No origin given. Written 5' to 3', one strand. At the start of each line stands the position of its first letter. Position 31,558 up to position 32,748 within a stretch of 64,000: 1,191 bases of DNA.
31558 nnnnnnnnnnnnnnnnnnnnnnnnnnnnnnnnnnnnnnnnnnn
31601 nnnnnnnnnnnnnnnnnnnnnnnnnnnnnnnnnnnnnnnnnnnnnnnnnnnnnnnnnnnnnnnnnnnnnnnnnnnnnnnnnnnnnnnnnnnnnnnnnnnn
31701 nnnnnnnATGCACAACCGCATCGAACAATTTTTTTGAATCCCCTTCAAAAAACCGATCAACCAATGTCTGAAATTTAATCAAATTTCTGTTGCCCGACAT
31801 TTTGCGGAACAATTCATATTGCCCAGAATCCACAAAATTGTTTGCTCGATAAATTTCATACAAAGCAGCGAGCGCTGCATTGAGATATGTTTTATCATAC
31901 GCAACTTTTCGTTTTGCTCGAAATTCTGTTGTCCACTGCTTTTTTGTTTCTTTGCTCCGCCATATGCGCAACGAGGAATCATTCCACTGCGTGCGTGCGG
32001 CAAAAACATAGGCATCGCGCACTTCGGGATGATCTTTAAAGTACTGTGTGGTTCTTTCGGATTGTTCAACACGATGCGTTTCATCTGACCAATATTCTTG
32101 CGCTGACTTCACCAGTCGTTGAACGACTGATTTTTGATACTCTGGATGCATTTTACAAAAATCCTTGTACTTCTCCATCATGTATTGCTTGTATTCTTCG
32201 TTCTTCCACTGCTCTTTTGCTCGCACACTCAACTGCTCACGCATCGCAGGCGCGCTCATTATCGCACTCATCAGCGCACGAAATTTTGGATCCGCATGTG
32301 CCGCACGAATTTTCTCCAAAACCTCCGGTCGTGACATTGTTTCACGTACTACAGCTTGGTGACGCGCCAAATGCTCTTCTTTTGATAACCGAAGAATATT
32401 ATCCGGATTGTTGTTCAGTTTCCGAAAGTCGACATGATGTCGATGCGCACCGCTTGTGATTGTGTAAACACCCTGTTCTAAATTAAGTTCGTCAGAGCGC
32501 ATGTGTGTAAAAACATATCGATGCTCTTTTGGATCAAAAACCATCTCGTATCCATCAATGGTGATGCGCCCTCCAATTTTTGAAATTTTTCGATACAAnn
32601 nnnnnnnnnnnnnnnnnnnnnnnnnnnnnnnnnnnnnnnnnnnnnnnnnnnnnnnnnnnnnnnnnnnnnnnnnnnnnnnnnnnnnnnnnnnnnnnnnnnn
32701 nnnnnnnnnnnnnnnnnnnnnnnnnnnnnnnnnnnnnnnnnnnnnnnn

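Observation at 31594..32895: HNH-containing intein inside gyrB at the GDSAGG|SAK motif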

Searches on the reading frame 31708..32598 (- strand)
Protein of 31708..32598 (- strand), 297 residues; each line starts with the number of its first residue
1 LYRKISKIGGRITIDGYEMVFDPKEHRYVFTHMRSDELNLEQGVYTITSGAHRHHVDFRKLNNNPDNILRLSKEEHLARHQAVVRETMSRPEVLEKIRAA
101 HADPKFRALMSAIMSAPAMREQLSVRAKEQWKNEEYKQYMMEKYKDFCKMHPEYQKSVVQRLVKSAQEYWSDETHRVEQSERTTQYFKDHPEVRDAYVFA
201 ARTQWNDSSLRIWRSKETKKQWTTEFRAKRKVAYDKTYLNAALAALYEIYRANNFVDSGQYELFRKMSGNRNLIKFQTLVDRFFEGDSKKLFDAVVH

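Call 33: search_solved_structures(query=A2, max_evalue=1, show_alignments=0)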
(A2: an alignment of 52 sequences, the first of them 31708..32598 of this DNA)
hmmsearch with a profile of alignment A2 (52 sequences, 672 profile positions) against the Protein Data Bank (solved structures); distinct sequences matched with E-value up to 1: 95 (the best 60 are shown).
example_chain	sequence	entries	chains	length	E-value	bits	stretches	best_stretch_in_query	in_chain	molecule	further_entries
2xco_A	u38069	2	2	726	1.2e-100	341.1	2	470-669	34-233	DNA GYRASE SUBUNIT B, DNA GYRASE SUBUNIT A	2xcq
2xcr_B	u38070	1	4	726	1.2e-100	341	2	470-669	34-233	DNA GYRASE SUBUNIT B, DNA GYRASE SUBUNIT A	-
9nx4_A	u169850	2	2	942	2.8e-98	333.2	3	470-601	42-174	DNA gyrase subunit B,DNA gyrase subunit A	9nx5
3nuh_B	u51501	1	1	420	4.3e-98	332.6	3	470-599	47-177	DNA gyrase subunit B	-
6rks_B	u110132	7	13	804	6.4e-97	328.7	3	470-599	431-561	DNA gyrase subunit B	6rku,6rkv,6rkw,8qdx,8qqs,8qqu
7z9c_B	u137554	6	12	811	6.6e-97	328.7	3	470-599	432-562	DNA gyrase subunit B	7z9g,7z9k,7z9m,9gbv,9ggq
4tma_B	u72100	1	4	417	8.5e-97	328.3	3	470-599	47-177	DNA gyrase subunit B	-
8qqi_B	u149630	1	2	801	1.3e-95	324.4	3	470-599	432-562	DNA gyrase subunit B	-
7ugw_B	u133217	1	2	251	1.3e-95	324.4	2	470-672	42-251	DNA gyrase subunit B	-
5bs8_B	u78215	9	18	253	1.4e-95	324.3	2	470-672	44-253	DNA gyrase subunit B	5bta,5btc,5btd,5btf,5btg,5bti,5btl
4z2c_C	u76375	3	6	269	1.7e-94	320.7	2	470-667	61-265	DNA gyrase subunit B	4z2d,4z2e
8s7k_B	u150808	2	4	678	5.2e-94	319.1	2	470-672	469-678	DNA gyrase subunit B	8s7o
9foy_A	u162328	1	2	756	7.5e-94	318.6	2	470-672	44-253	DNA gyrase subunit B,DNA gyrase subunit A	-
6gau_A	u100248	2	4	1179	2.5e-93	316.9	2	470-672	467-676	DNA gyrase subunit B,DNA gyrase subunit A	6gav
3ig0_A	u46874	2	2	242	4.5e-89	302.8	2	470-672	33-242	DNA gyrase subunit B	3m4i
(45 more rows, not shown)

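Call 42: predict_structure(alignment_id=A2)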
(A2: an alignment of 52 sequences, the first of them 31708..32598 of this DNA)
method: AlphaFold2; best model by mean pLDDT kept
length: 297 residues; sequences in the alignment: 52
mean_pLDDT: 94.3   pTM: 0.48
mean pLDDT of the five models: 94.3, 93.8, 93.0, 90.9, 87.5
residues with pLDDT >= 90: 278; 70-90: 18; 50-70: 1; < 50: 0
segments of 3 or more residues with pLDDT < 50: none
pLDDT, mean of each block of 10 residues (from residue 1): 88 90 92 93 92 90 92 94 91 94 96 97 97 97 97 97 98 98 98 97 95 95 92 94 97 93 96 96 94 92
secondary structure, 60 per line:
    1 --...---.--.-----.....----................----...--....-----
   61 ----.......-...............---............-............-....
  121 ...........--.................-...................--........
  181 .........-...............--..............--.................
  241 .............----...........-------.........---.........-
elements in order: E3-5 E18-22 E27-30 H31-42 E52-55 E68-71 H73-87 H91-102 H104-115 H117-131 H134-150 H152-170 H173-189 H191-205 H208-221 H224-253 H258-268 H276-284 H288-296

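Call 45: fold_search(model_id=the predicted structure, library=pdb)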
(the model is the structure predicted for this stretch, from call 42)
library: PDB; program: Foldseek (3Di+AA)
matches with E <= 10: 37; with E <= 0.001: 0
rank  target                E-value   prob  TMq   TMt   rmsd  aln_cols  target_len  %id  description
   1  9sjn_A                1.3e+00  0.57  0.16  0.14   6.9        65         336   22  Type I-F_HNH variant Cascade target-free RNP, HNH domain in outwards position (released 2026-02-18)
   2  9siu_A                1.7e+00  0.44  0.16  0.15   7.4        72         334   19  Type I-F_HNH variant Cascade bound to dsDNA, HNH domain in outwards position (released 2026-02-18)
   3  4o8w_A                2.4e+00  0.41  0.15  0.34  10.4        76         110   16  Crystal Structure of the GerD spore germination protein (released 2014-03-19)
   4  9sjd_A                2.4e+00  0.38  0.18  0.16   7.6        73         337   20  Type I-F_HNH variant Cascade bound to dsDNA, HNH domain in outwards position (released 2026-02-18)
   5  9ojz_J                2.9e+00  0.03  0.11  0.12  19.2       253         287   16  21bin20S complex (NSF-alphaSNAP-2:1 syntaxin-1a:SNAP-25), non-hydrolyzing, class 5 (released 2025-08-06)
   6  8w1p_G                3.0e+00  0.30  0.16  0.14   7.0        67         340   21  Structure of Selenomonas sp. Cascade (SsCascade) (released 2024-08-07)
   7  8ydb_J                3.0e+00  0.28  0.17  0.15   7.5        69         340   19  Type I-FHNH Cascade-dsDNA intermediate complex (released 2024-07-31)
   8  4jrb                  3.2e+00  0.10  0.14  0.10  17.8       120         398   12  Structure of Cockroach Allergen Bla g 1 Tandem Repeat as a EGFP fusion (released 2013-07-24)
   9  9sjm_A                3.4e+00  0.28  0.17  0.16   7.7        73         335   20  Type I-F_HNH variant Cascade target-free RNP, HNH domain in inwards position (released 2026-02-04)
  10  9sit_A                3.4e+00  0.28  0.17  0.15   7.7        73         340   20  Type I-F_HNH variant Cascade bound to dsDNA, HNH domain in inwards position (released 2026-02-18)
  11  7d8k_MODEL_1_A        3.4e+00  0.06  0.09  0.27   6.9        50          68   20  Solution structure of the methyl-CpG binding domain of MBD6 from Arabidopsis thaliana (released 2021-10-20)
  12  9shx_A                3.7e+00  0.25  0.16  0.14   6.9        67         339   21  Type I-F_HNH variant Cascade bound to dsDNA, HNH domain in middle position (released 2026-02-04)
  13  9l5r_J                4.1e+00  0.02  0.11  0.07  20.6       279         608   16  Cryo-EM structure of the thermophile spliceosome (state ILS) (released 2025-03-12)
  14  1evw_A                4.7e+00  0.13  0.18  0.29   4.5        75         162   12  L116A MUTANT OF THE HOMING ENDONUCLEASE I-PPOI COMPLEXED TO HOMING SITE DNA. (released 2000-08-03)
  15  3wkn_P                5.3e+00  0.16  0.08  0.47   5.5        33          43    9  Crystal structure of the artificial protein AFFinger p17 (AF.p17) complexed with Fc fragment of human IgG (released 2014-10-29)
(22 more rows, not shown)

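Call 47: fold_search(model_id=the predicted structure, library=viral)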
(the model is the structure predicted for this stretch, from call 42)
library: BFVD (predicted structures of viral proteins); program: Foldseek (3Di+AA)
matches with E <= 10: 685; with E <= 0.001: 3
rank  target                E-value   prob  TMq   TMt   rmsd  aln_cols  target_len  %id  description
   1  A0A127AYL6            3.7e-06  1.00  0.21  0.12  42.1       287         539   17  Hint domain-containing protein [Bacillus phage SP-15]
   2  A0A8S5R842            1.5e-04  1.00  0.23  0.52   5.7       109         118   26  HNH endonuclease [virus sp. ctnRj46]
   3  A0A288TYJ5            4.3e-04  1.00  0.21  0.31   7.6       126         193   17  HNH nuclease domain-containing protein [Enterococcus phage EFP01]
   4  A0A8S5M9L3            1.4e-03  1.00  0.15  0.32   4.3        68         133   25  Homing endonuclease [Siphoviridae sp. ctB3v5]
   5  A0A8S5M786            1.5e-03  0.95  0.24  0.08  38.2       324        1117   20  Terminase [Siphoviridae sp. ctrgt10]
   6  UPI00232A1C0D         1.7e-03  1.00  0.22  0.50   3.2        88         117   18  (no name look-up for this kind of identifier)
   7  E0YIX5                2.8e-03  0.99  0.18  0.30  10.6       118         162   15  Putative HNH endonuclease [Lactococcus phage 949]
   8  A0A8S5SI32            3.1e-03  1.00  0.19  0.29   6.3       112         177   15  Homing endonuclease [Siphoviridae sp. ctBCr48]
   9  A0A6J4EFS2            3.8e-03  1.00  0.20  0.31   4.2        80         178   25  HNH endonuclease [Escherichia phage EK010]
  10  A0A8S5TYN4            3.8e-03  1.00  0.19  0.23   4.9        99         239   24  Homing endonuclease [Siphoviridae sp. ctnPP24]
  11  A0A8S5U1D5            4.0e-03  1.00  0.18  0.23   7.5       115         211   20  Homing endonuclease [Siphoviridae sp. cttuu15]
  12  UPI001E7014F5         4.3e-03  1.00  0.18  0.26   3.9        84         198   27  (no name look-up for this kind of identifier)
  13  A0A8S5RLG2            4.5e-03  1.00  0.19  0.19   6.0        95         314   17  Homing endonuclease [virus sp. ctReX5]
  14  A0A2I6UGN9            5.1e-03  1.00  0.19  0.37   3.6        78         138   20  Endonuclease [Salinibacter phage M8CRM-1]
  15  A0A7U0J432            5.5e-03  1.00  0.20  0.32   3.6        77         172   23  (no name in the UniProt tables at hand)
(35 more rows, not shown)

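Call 61: search_protein_representatives(protein=window:31708-32598:-)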
Query: 297 residues. Proteins with E-value up to 0.001 (for the whole library): 491; up to 1e-10: 154; up to 1e-30: 36. The best 150 are listed.
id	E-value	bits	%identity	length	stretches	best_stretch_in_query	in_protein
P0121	2.5e-79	282.9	46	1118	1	1-296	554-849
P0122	1.2e-71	257.8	44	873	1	1-296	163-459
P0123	1.1e-69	251.3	43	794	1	3-295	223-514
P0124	7.2e-65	235.5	44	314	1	3-270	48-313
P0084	8.1e-65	235.3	41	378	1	3-292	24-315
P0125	1.6e-63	231.1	45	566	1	42-296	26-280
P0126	1.3e-58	215.0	39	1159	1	2-296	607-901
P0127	2.6e-56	207.4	39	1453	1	6-295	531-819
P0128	3.3e-56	207.0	38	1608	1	3-295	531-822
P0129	4.6e-55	203.3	43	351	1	52-287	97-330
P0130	9.9e-54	198.9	40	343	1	22-293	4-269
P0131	4.4e-52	193.5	41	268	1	53-294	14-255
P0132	6.4e-50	186.4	36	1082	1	2-296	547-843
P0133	7.0e-48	179.7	49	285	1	3-192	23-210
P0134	2.1e-47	178.2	43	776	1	2-214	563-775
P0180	1.7e-18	83.4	33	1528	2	2-176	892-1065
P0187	3.8e-17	78.9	34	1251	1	13-182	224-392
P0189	7.9e-17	77.9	33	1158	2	2-139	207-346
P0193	7.2e-16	74.7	33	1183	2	13-180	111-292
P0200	2.6e-15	72.9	30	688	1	14-190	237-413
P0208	7.4e-15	71.4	33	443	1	15-191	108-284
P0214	1.8e-14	70.1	28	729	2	13-174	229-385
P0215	2.2e-14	69.9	30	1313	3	7-224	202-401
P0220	4.9e-14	68.7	30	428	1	15-188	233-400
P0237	7.1e-13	64.9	31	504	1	15-291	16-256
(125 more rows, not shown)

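Call 62: search_protein_families(library=pfam, proteins=[P0187, P0189, P0193, P0200, P0214, P0215, P0180, P0208, P0220, P0237], max_evalue=0.0001)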
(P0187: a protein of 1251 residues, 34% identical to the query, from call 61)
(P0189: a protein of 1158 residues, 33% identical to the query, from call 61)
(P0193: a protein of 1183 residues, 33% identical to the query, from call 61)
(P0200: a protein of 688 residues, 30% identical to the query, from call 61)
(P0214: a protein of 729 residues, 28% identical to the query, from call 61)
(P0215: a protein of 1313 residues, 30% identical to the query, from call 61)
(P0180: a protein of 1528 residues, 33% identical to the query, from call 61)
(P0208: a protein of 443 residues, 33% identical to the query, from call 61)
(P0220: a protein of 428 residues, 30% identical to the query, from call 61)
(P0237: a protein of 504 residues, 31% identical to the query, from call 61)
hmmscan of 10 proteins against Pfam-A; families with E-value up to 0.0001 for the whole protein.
P0187 (1251 aa): 3 families
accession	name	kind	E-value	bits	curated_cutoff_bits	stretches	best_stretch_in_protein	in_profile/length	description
PF00521.26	DNA_topoisoIV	-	6.5e-153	510.1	31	2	504-863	80-432/432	DNA gyrase/topoisomerase IV, subunit A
PF03989.18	DNA_gyraseA_C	-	7.3e-68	224.2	27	6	895-941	1-47/48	DNA gyrase C-terminal domain, beta-propeller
PF14890.11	Intein_splicing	-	2.6e-18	66.7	35.8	1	123-502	7-155/155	Intein splicing domain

P0189 (1158 aa): 3 families
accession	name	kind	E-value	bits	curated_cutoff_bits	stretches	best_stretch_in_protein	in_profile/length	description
PF00521.26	DNA_topoisoIV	-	3e-156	521.1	31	2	460-815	79-431/432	DNA gyrase/topoisomerase IV, subunit A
PF03989.18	DNA_gyraseA_C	-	3e-54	180.7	27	5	1109-1153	1-45/48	DNA gyrase C-terminal domain, beta-propeller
PF14890.11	Intein_splicing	-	1.1e-20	74.4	35.8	1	115-459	2-155/155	Intein splicing domain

P0193 (1183 aa): 3 families
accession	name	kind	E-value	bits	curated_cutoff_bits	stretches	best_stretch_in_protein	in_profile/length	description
PF00521.26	DNA_topoisoIV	-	1.4e-56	192.6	31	1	1005-1182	92-261/432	DNA gyrase/topoisomerase IV, subunit A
PF14890.11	Intein_splicing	-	6.3e-39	133.7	35.8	2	14-538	9-155/155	Intein splicing domain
PF14528.11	LAGLIDADG_3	-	1.1e-18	67.7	22.5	1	801-875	5-82/82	LAGLIDADG-like domain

P0200 (688 aa): 2 families
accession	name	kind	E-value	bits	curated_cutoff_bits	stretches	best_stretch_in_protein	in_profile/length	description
PF00521.26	DNA_topoisoIV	-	1.8e-40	139.5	31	1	45-126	1-82/432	DNA gyrase/topoisomerase IV, subunit A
PF14890.11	Intein_splicing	-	4.6e-32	111.4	35.8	2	133-517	3-155/155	Intein splicing domain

P0214 (729 aa): 2 families
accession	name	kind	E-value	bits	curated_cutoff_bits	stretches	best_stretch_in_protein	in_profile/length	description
PF00521.26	DNA_topoisoIV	-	1.6e-90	304.5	31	2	559-728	80-244/432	DNA gyrase/topoisomerase IV, subunit A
PF14890.11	Intein_splicing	-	7.9e-25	87.9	35.8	1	125-557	2-155/155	Intein splicing domain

P0215 (1313 aa): 3 families
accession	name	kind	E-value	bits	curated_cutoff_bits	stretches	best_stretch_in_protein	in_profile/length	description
PF00521.26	DNA_topoisoIV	-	5.6e-160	533.3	31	2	618-975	81-432/432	DNA gyrase/topoisomerase IV, subunit A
PF03989.18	DNA_gyraseA_C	-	8.5e-76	249.6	27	6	1261-1307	1-47/48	DNA gyrase C-terminal domain, beta-propeller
PF14890.11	Intein_splicing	-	4.3e-22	79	35.8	1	104-616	3-155/155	Intein splicing domain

P0180 (1528 aa): 3 families
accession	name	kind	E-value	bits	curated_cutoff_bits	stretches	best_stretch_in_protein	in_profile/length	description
PF07230.16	Portal_T4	-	1.8e-62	211.9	22.9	3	72-294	4-253/433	Bacteriophage T4-like portal protein (Gp20)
PF14890.11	Intein_splicing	-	8.7e-29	100.8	35.8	2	799-1184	3-148/155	Intein splicing domain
PF13392.12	HNH_3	-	4.2e-09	36.3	24.8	0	940-964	16-40/46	HNH endonuclease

P0208 (443 aa): 1 family
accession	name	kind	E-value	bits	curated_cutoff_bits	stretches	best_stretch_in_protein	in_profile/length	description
PF14890.11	Intein_splicing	-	5.1e-20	72.3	35.8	1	13-385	14-155/155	Intein splicing domain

P0220 (428 aa): 2 families
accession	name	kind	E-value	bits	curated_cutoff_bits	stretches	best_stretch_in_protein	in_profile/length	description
PF00521.26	DNA_topoisoIV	-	1.4e-40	139.9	31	1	40-127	1-87/432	DNA gyrase/topoisomerase IV, subunit A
PF14890.11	Intein_splicing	-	7.2e-12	45.8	35.8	1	128-357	3-96/155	Intein splicing domain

P0237 (504 aa): 3 families
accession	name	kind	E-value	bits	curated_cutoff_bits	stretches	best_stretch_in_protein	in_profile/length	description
PF00986.26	DNA_gyraseB_C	-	9.8e-21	74.1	29.8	1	432-493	2-62/63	DNA gyrase B subunit, carboxyl terminus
PF01751.28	Toprim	-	2.1e-11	44.3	23.1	1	301-399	13-94/96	Toprim domain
PF14890.11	Intein_splicing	-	1.3e-07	32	35.8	1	263-300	119-155/155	Intein splicing domain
